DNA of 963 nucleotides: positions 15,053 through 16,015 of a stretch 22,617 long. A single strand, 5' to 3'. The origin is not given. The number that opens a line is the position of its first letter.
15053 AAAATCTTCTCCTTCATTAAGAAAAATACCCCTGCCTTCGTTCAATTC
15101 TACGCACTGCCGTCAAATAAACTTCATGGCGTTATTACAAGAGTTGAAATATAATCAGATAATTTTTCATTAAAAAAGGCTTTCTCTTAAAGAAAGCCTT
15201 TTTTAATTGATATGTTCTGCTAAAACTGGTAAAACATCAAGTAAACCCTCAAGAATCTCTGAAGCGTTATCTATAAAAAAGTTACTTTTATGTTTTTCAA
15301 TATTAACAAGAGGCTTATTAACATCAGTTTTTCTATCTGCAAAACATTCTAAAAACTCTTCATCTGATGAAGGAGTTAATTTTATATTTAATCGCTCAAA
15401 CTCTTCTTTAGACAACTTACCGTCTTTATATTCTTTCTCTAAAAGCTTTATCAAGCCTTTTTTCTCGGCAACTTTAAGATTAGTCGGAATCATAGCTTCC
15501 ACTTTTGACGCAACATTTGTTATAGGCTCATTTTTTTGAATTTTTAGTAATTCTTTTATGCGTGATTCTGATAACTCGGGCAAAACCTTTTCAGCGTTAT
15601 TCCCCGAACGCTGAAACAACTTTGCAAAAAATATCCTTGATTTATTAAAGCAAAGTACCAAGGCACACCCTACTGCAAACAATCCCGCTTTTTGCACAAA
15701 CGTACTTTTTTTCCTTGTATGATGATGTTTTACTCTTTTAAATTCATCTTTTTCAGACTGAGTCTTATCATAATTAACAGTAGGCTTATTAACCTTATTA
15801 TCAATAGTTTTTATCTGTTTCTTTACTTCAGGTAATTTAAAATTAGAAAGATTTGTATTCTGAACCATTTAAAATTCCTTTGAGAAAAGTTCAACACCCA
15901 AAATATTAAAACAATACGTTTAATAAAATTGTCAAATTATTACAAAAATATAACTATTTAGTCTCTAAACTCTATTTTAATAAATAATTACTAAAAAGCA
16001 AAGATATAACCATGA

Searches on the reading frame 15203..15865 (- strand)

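Call 7: search_protein_families(library=pfam, proteins=[window:15203-15865:-], max_evalue=0.001)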
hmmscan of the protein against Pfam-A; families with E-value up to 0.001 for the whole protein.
window:15203-15865:- (220 aa): 0 families

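Call 39: search_protein_families(library=pfam, proteins=[window:15203-15865:-], max_evalue=10)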
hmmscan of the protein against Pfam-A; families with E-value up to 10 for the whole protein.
window:15203-15865:- (220 aa): 3 families
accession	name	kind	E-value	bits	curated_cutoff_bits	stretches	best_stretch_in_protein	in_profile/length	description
PF13202.12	EF-hand_5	-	0.022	14.7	25.9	1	147-159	12-24/25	EF hand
PF24731.1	DUF7683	-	0.15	12.8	27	1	92-115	17-41/73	Domain of unknown function (DUF7683)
PF17671.6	DUF5531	-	0.16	12.3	25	1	6-57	96-142/152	Family of unknown function (DUF5531)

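Call 91: search_protein_families(library=ncbifam, proteins=[window:15203-15865:-], max_evalue=1)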
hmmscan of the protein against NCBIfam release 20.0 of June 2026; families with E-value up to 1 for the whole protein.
window:15203-15865:- (220 aa): 0 families
